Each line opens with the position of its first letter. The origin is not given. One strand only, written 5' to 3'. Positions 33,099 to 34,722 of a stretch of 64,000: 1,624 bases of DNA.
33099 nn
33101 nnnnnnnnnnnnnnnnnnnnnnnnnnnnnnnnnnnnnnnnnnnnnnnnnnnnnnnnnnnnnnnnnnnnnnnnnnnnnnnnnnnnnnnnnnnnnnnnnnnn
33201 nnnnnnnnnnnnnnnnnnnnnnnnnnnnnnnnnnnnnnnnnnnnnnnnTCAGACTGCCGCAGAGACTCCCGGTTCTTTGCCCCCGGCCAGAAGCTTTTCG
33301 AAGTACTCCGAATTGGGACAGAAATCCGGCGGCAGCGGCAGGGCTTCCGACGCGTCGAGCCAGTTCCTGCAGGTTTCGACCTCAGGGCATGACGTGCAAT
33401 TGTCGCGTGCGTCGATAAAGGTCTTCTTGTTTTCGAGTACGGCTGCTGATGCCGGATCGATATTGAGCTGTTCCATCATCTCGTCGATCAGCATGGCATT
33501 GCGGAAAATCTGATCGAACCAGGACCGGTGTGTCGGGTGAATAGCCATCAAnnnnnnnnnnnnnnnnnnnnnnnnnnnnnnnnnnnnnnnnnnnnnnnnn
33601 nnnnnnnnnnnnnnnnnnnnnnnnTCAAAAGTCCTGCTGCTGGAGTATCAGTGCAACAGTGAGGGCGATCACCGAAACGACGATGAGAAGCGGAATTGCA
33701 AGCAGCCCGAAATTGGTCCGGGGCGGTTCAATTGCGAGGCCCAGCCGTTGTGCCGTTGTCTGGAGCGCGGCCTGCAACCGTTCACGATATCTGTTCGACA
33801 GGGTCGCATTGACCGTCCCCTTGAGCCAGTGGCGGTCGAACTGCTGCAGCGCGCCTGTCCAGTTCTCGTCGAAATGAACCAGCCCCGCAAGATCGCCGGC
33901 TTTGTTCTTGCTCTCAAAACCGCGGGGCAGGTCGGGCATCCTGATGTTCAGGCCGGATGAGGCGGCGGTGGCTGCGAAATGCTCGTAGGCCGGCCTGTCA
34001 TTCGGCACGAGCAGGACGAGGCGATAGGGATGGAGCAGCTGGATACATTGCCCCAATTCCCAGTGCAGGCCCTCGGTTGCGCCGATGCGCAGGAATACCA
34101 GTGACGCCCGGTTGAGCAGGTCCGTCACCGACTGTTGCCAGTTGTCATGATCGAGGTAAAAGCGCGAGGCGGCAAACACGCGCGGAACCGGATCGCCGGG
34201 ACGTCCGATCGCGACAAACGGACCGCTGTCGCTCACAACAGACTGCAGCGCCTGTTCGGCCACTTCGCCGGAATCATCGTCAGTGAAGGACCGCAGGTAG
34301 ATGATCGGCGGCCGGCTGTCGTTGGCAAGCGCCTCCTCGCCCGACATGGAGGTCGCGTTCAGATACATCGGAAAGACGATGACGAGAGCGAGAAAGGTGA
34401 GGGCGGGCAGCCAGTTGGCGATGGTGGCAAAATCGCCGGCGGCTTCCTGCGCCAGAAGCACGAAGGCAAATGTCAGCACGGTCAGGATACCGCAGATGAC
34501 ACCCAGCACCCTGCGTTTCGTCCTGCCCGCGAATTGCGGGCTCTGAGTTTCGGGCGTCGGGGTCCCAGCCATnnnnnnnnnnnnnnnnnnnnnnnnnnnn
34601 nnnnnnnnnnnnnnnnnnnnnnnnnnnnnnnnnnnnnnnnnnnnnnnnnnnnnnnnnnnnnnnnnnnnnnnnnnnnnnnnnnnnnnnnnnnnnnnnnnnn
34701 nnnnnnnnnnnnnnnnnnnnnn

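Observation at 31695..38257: Tight cluster with two ATP-grasp ligases, a two-Cys racemase/isomerase, a DadA-like flavoenzyme, RidA, a small Cys protein and an unassigned membrane protein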

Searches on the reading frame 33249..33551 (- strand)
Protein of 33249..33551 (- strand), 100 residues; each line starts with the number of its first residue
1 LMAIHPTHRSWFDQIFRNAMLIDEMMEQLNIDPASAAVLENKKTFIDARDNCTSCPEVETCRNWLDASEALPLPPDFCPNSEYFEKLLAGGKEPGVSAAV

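Call 4: search_protein_families(library=pfam, proteins=[window:33249-33551:-], max_evalue=0.01)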
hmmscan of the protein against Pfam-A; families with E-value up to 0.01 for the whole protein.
window:33249-33551:- (100 aa): 1 family
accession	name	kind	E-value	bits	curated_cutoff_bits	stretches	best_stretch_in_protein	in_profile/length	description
PF20056.4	DUF6455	-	1.9e-13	50.7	23.7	1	13-88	5-83/85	Family of unknown function (DUF6455)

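Call 5: search_protein_families(library=ncbifam, proteins=[window:33249-33551:-], max_evalue=0.01)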
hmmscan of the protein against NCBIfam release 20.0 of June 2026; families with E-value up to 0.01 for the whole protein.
window:33249-33551:- (100 aa): 0 families

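Call 38: list_cluster_members(proteins=[P0001, P0121, P0241, window:33249-33551:-, window:33625-34572:-, window:35411-36667:-, window:36671-37021:-])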
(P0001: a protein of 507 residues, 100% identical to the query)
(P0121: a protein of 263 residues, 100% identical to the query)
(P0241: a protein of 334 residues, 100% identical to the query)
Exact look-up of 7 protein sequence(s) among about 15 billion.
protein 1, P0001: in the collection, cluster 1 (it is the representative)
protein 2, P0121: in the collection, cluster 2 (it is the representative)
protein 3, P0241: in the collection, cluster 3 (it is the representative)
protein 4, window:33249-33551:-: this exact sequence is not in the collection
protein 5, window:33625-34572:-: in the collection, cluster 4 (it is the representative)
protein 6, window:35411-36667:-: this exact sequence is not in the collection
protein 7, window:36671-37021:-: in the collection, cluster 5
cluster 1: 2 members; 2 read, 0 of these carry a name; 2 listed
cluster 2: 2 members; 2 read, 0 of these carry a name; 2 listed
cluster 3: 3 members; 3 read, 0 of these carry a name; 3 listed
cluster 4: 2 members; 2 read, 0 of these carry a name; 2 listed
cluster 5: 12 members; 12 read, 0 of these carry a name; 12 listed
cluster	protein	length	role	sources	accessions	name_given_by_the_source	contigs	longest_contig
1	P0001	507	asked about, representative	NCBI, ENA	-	-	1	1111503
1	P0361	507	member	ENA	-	-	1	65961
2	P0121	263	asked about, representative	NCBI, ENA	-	-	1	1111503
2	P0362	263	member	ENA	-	-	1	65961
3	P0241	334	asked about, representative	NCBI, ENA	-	-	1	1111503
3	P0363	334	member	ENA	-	-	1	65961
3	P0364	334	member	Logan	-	-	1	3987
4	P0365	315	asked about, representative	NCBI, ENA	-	-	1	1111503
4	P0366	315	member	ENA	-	-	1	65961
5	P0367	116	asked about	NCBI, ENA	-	-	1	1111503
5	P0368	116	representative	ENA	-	-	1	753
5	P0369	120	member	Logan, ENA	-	-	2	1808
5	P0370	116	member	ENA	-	-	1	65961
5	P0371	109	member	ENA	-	-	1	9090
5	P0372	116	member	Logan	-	-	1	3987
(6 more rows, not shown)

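Call 48: search_dna_similar(query=window:33249-33548:-, collection=plasmids, mode=protein, max_evalue=0.001, max_rows=25)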
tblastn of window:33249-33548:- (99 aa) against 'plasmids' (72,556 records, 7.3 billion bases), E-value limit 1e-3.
Records with a match: 5; places in all: 6; records where one place covers at least 80% of the query: 2.
Best place of each record, by identity: <60% 5.
By first word of the organism name: Mesorhizobium 4; Microvirga 1.
By predicted mobility (MOB-suite, as given by PLSDB): non-mobilizable 5.
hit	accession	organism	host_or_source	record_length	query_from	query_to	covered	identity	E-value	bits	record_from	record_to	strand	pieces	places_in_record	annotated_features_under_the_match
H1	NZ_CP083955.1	Mesorhizobium sp. B2-1-1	cell culture,soil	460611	8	97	91%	31.9%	2e-4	45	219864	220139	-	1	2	hypothetical protein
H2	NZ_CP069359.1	Microvirga sp. VF16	Vachellia farnesiana,Cell culture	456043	8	90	84%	31.8%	4e-5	47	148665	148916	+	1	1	DUF6455 family protein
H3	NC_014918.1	Mesorhizobium ciceri biovar biserrulae WSM1271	-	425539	20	86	68%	31.3%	6e-5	47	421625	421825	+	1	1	DUF6455 family protein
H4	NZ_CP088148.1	Mesorhizobium ciceri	Cicer arietinum L.,cell culture,radical ...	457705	20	86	68%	31.3%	6e-5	47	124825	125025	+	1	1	DUF6455 family protein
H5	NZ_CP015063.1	Mesorhizobium ciceri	Cicer arietinum,Pure Sample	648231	20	86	68%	29.9%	2e-4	45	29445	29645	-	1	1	DUF6455 family protein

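Call 50: get_annotated_region(hit=H2, flank=5000)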
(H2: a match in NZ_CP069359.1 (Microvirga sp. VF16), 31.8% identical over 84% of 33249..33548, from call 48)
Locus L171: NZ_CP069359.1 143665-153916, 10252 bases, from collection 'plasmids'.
description: Microvirga sp. VF16 plasmid pMVF16-5, complete sequence
organism: Microvirga sp. VF16 (NCBI taxid 2807101)
taxonomy: Bacteria; Pseudomonadota; Alphaproteobacteria; Hyphomicrobiales; Methylobacteriaceae; Microvirga; Microvirga sp. VF16
host: -; source: Vachellia farnesiana,Cell culture; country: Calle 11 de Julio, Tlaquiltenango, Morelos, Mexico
typing (MOB-suite, as given by PLSDB): non-mobilizable
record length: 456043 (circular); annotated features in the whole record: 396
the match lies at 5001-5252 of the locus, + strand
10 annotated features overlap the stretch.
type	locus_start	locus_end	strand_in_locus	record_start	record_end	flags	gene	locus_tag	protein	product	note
CDS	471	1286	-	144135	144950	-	-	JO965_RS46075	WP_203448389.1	alpha/beta hydrolase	-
CDS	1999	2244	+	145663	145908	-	-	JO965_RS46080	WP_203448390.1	hypothetical protein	-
CDS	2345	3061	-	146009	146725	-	-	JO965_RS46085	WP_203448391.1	DJ-1/PfpI family protein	-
CDS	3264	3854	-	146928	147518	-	-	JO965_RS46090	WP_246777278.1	transposase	-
CDS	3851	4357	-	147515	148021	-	-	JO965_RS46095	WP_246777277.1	helix-turn-helix domain-containing protein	-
CDS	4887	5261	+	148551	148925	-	-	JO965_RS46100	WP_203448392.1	DUF6455 family protein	-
CDS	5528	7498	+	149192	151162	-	acs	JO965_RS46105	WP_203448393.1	acetate--CoA ligase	GO:0019427 - acetyl-CoA biosynthetic process from acetate [Evidence IEA]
CDS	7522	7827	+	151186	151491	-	-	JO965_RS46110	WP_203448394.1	DUF485 domain-containing protein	-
CDS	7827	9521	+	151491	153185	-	-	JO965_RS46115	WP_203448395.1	cation acetate symporter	GO:0006847 - plasma membrane acetate transport [Evidence IEA]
CDS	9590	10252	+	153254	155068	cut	-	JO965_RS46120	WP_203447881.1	DUF294 nucleotidyltransferase-like domain-containing protein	-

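Call 51: get_annotated_region(hit=H3, flank=5000)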
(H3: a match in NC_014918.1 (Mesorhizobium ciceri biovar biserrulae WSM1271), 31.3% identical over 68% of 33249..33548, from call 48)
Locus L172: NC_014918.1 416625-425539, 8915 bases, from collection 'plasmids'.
description: Mesorhizobium ciceri biovar biserrulae WSM1271 plasmid pMESCI01, complete sequence
organism: Mesorhizobium ciceri biovar biserrulae WSM1271 (NCBI taxid 765698)
taxonomy: Bacteria; Pseudomonadota; Alphaproteobacteria; Hyphomicrobiales; Phyllobacteriaceae; Mesorhizobium; Mesorhizobium ciceri; Mesorhizobium ciceri biovar biserrulae WSM1271
host: -; source: -; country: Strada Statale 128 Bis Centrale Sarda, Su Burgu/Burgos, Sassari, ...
typing (MOB-suite, as given by PLSDB): non-mobilizable
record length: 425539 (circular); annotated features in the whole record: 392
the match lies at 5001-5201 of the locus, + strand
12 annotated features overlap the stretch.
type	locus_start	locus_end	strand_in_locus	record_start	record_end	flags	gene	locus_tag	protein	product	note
CDS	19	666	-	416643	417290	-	-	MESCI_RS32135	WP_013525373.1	helix-turn-helix domain-containing protein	GO:0006355 - regulation of DNA-templated transcription [Evidence IEA]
CDS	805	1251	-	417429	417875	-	-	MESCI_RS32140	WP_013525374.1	pyridoxamine 5'-phosphate oxidase family protein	-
CDS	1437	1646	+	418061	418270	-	-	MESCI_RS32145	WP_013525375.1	hypothetical protein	-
CDS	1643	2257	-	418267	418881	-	fixJ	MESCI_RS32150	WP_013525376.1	response regulator FixJ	GO:0000160 - phosphorelay signal transduction system [Evidence IEA]; GO:0045893 - positive regulation of DNA-templated ...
CDS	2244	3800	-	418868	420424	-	-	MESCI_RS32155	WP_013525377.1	PAS domain S-box protein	-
CDS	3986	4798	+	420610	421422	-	-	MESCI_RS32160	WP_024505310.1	universal stress protein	-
CDS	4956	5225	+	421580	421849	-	-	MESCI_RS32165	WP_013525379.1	DUF6455 family protein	-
CDS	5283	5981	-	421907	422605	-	-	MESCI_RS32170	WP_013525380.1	CBS domain-containing protein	-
CDS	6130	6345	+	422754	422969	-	-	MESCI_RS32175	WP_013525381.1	DUF1858 domain-containing protein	-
CDS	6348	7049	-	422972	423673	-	-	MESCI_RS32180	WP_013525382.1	Crp/Fnr family transcriptional regulator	GO:0006355 - regulation of DNA-templated transcription [Evidence IEA]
CDS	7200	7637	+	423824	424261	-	-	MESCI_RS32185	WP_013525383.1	pseudoazurin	-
CDS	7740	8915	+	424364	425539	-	-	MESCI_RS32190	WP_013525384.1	NnrS family protein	-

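Call 53: search_protein_families(library=padloc, proteins=[window:33249-33548:-], max_evalue=0.01)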
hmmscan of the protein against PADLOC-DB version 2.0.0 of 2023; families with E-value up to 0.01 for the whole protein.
window:33249-33548:- (99 aa): 0 families

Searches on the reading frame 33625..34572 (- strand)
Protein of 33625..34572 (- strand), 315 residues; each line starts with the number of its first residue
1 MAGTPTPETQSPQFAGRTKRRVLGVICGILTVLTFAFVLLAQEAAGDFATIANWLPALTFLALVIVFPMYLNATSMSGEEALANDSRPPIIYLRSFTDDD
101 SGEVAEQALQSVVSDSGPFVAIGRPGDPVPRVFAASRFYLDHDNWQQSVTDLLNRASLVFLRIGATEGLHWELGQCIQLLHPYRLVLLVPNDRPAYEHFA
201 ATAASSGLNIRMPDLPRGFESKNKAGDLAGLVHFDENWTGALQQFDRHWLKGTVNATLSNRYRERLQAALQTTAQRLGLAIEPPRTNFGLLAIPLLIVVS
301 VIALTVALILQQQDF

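Call 4: search_protein_families(library=pfam, proteins=[window:33625-34572:-], max_evalue=0.01)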
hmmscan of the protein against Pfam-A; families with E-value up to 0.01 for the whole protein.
window:33625-34572:- (315 aa): 0 families

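Call 5: search_protein_families(library=ncbifam, proteins=[window:33625-34572:-], max_evalue=0.01)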
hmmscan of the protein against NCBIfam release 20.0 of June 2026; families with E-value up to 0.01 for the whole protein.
window:33625-34572:- (315 aa): 1 family
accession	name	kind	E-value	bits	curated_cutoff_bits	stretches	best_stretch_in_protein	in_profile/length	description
TIGR04222.1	near_uncomplex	domain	0.001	18.8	43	0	17-83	133-198/229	TIGR04222 domain-containing membrane protein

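Call 49: search_dna_similar(query=window:33625-34572:-, collection=plasmids, mode=protein, max_evalue=0.001, max_rows=15)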
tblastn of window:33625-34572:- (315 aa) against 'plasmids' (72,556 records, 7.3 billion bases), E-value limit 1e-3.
Records with a match: 4; places in all: 4; records where one place covers at least 80% of the query: 0.
Best place of each record, by identity: <60% 4.
By first word of the organism name: Streptomyces 3; Embleya 1.
By predicted mobility (MOB-suite, as given by PLSDB): mobilizable 3; non-mobilizable 1.
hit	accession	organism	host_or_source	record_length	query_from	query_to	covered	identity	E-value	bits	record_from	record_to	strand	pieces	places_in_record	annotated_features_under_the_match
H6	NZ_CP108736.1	Streptomyces sp. NBC_00984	-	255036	74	249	56%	32.4%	2e-14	81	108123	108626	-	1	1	transferase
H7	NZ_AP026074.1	Streptomyces nigrescens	-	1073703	74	194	38%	39.4%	1e-11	73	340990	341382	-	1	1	none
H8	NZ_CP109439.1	Streptomyces sp. NBC_01483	-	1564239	90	245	50%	30.2%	3e-17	89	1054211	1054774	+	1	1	none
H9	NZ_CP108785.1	Embleya sp. NBC_00888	-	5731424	74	177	33%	36.5%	2e-14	81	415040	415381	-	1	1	none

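Call 52: get_annotated_region(hit=H6, flank=5000)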
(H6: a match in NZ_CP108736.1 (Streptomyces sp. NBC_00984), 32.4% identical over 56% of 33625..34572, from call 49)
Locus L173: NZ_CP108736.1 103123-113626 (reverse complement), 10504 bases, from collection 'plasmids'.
description: Streptomyces sp. NBC_00984 plasmid unnamed2, complete sequence
organism: Streptomyces sp. NBC_00984 (NCBI taxid 2903700)
taxonomy: Bacteria; Actinomycetota; Actinomycetes; Kitasatosporales; Streptomycetaceae; Streptomyces; Streptomyces sp. NBC 00984
host: -; source: -; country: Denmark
typing (MOB-suite, as given by PLSDB): mobilizable; relaxase MOBP
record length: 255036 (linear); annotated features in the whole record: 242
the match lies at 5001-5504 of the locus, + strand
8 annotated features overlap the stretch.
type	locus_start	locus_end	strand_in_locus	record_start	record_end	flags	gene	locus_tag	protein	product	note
CDS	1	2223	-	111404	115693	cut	-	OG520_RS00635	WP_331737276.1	hypothetical protein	-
CDS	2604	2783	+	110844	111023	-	-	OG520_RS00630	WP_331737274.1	hypothetical protein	-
CDS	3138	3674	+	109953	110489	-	-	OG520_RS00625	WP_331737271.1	hypothetical protein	-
CDS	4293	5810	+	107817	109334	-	-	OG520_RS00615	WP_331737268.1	transferase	-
CDS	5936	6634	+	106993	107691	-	-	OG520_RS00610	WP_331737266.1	DUF4328 domain-containing protein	-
CDS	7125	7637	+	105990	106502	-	-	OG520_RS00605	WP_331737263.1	hypothetical protein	-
CDS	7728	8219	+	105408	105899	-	-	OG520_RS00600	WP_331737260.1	hypothetical protein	-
CDS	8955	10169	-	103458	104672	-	-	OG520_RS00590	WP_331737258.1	IS110 family transposase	-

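Call 53: search_protein_families(library=padloc, proteins=[window:33625-34572:-], max_evalue=0.01)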
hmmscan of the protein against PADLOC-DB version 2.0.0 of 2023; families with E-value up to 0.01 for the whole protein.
window:33625-34572:- (315 aa): 0 families

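Call 54: search_protein_families(library=pfam, proteins=[window:33625-34572:-, L173:4293-5810:+], max_evalue=1)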
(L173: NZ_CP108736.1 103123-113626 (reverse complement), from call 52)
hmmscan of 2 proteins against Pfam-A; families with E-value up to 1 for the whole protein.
window:33625-34572:- (315 aa): 0 families

L173:4293-5810:+ (505 aa): 1 family
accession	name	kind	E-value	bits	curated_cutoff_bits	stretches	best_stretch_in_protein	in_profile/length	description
PF08813.17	Phage_tail_3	-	0.19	11.7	24.2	1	439-481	89-131/165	Phage tail tube protein, TTP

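Call 60: predict_structure(protein=window:33625-34572:-)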
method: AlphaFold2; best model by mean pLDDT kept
length: 315 residues; sequences in the alignment: 1
mean_pLDDT: 47.8   pTM: 0.30
mean pLDDT of the five models: 47.8, 44.6, 43.6, 42.0, 41.4
residues with pLDDT >= 90: 0; 70-90: 8; 50-70: 107; < 50: 200
segments of 3 or more residues with pLDDT < 50: 1-3, 8-17, 70-145, 164-179, 181-183, 206-209, 213-232, 234-288, 312-315
pLDDT, mean of each block of 10 residues (from residue 1): 46 48 64 68 58 63 57 42 38 44 44 40 36 36 48 51 46 47 52 58 52 47 43 43 34 33 40 36 44 58 69 42
secondary structure, 60 per line:
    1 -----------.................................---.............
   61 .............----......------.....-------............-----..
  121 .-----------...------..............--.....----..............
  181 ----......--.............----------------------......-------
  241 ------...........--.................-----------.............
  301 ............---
elements in order: H12-44 H48-73 H78-83 E90-94 H102-113 E119-121 E133-135 H142-155 E158-162 H167-180 E185-190 H193-205 E228-233 H247-257 H260-276 H288-312

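Call 61: search_protein_representatives(protein=window:33625-34572:-)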
Query: 315 residues. Proteins with E-value up to 0.001 (for the whole library): 6239; up to 1e-10: 2552; up to 1e-30: 46. The best 150 are listed.
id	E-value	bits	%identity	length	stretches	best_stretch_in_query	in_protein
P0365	2.5e-207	703.1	100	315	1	1-315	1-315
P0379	8.5e-57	208.8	40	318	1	7-307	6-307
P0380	3.8e-56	206.6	45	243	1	80-302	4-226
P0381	7.8e-53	195.8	40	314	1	23-303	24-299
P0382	2.9e-51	190.6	41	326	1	26-305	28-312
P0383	1.2e-49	185.3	43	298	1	3-255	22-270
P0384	5.4e-48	179.9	40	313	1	18-309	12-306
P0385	1.3e-46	175.3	36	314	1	15-301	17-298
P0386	3.2e-41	157.6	37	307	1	73-306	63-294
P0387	1.7e-40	155.3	38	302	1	16-306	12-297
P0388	8.8e-40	152.9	38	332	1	74-310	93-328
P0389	1.2e-39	152.4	33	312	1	40-301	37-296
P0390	2.0e-38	148.4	38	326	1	71-307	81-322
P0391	3.8e-38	147.5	35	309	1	15-310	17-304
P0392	6.1e-38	146.9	33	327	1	62-309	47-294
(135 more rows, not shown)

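Call 63: search_solved_structures(query=A5, max_evalue=1)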
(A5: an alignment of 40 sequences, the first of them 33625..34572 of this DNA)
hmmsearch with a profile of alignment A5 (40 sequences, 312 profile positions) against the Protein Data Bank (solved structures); distinct sequences matched with E-value up to 1: 1.
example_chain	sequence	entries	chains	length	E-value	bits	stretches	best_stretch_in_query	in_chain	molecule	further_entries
4v8m_AF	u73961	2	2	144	0.34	13.3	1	155-228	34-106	40S RIBOSOMAL PROTEIN S12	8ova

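Call 64: search_protein_families(library=pfam, alignment_id=A5, max_evalue=0.01)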
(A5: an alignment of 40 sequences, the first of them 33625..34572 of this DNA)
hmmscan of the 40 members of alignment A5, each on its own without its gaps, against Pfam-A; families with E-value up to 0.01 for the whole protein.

A. member 1, window:33625-34572:- (315 aa): 0 families

B. families by the number of members that match (of 40 scanned): 2 families
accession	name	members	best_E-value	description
PF20237.3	DUF6594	1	0.0035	Family of unknown function (DUF6594)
PF09839.14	DUF2066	1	0.0084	Uncharacterized protein conserved in bacteria (DUF2066)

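Call 74: predict_structure(alignment_id=A5)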
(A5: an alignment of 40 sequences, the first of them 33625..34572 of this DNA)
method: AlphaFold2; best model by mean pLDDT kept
length: 315 residues; sequences in the alignment: 40
mean_pLDDT: 88.6   pTM: 0.82
mean pLDDT of the five models: 88.6, 87.9, 87.0, 86.2, 85.5
residues with pLDDT >= 90: 197; 70-90: 96; 50-70: 13; < 50: 9
segments of 3 or more residues with pLDDT < 50: 1-3, 7-11
pLDDT, mean of each block of 10 residues (from residue 1): 47 60 83 83 77 85 85 84 97 86 90 96 89 85 93 98 93 97 98 95 96 93 90 98 91 77 95 97 93 96 98 93
secondary structure, 60 per line:
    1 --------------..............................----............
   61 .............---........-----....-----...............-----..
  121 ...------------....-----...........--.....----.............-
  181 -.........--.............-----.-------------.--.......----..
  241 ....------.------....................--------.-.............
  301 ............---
elements in order: H15-44 H49-73 H78-84 E90-93 H99-113 E119-123 E136-139 H145-155 E158-162 H167-179 E185-190 H193-205 E228-234 E239-244 H258-277 H288-312

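Call 81: fold_search(model_id=the predicted structure, library=pdb)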
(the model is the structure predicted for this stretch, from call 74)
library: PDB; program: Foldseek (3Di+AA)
matches with E <= 10: 1355; with E <= 0.001: 0
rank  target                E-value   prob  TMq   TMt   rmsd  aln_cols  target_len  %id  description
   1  4hra                  3.8e-03  0.84  0.21  0.21  15.6       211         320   13  Crystal Structure of DOT1L in Complex with EPZ-5676 (released 2013-07-31)
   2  2klh_MODEL_1_A        5.5e-03  0.99  0.23  0.42   6.4       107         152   15  NMR Structure of RCL in complex with GMP (released 2009-10-20)
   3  1pn3_B                6.6e-03  0.98  0.27  0.23   5.4       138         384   17  Crystal Structure of TDP-epi-Vancosaminyltransferase GtfA in complexes with TDP and the acceptor substrate DVV. (released 2003-08-12)
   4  4ma5                  9.6e-03  0.89  0.23  0.20   9.4       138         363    9  The crystal structure of phosphoribosylaminoimidazole carboxylase ATPase subunit of Francisella tularensis subsp. tulare (released 2013-08-28)
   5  8jyt_A                1.0e-02  0.95  0.23  0.25   5.5       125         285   18  Ancestral imine reducatase N560 (released 2023-10-11)
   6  6vwa                  1.2e-02  0.95  0.22  0.21   5.8       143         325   12  C-terminal regulatory domain of the chloride transporter KCC-1 from C. elegans (released 2020-07-15)
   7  6v2t_B                1.2e-02  0.72  0.26  0.31   8.6       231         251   10  X-ray structure of a sugar N-formyltransferase from Shewanella sp FDAARGOS_354 (released 2020-01-08)
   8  9emb_A                1.3e-02  0.84  0.27  0.16  17.8       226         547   14  Structure of KefC Asp156Asn variant (released 2024-06-05)
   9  6n0i_A                1.4e-02  0.57  0.25  0.14  14.1       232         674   10  2.60 Angstrom Resolution Crystal Structure of Elongation Factor G 2 from Pseudomonas putida. (released 2018-11-14)
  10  5ty0                  1.4e-02  0.54  0.24  0.21  13.6       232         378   12  2.22 Angstrom Crystal Structure of N-terminal Fragment (residues 1-419) of Elongation Factor G from Legionella pneumophi (released 2016-11-30)
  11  7aiq_A                1.5e-02  0.77  0.23  0.10  10.1       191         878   12  Structure of Human Potassium Chloride Transporter KCC1 in NaCl (Subclass 1) (released 2021-06-02)
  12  2br3_B                1.7e-02  0.95  0.31  0.39   7.5       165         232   11  cmcI-D160 Mg (released 2006-03-15)
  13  2bm9_B                1.7e-02  0.91  0.31  0.39   8.8       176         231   11  cmcI-N160 in complex with SAM (released 2006-03-09)
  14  4er6                  1.7e-02  0.63  0.21  0.20  15.5       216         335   11  Crystal structure of human DOT1L in complex with inhibitor SGC0946 (released 2012-05-16)
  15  5dtq_A                1.7e-02  0.60  0.22  0.22  15.3       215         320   12  Crystal structure of Dot1L in complex with inhibitor CPD3 [(2,6-dichlorophenyl)(quinolin-6-yl)methanone] (released 2016-06-15)
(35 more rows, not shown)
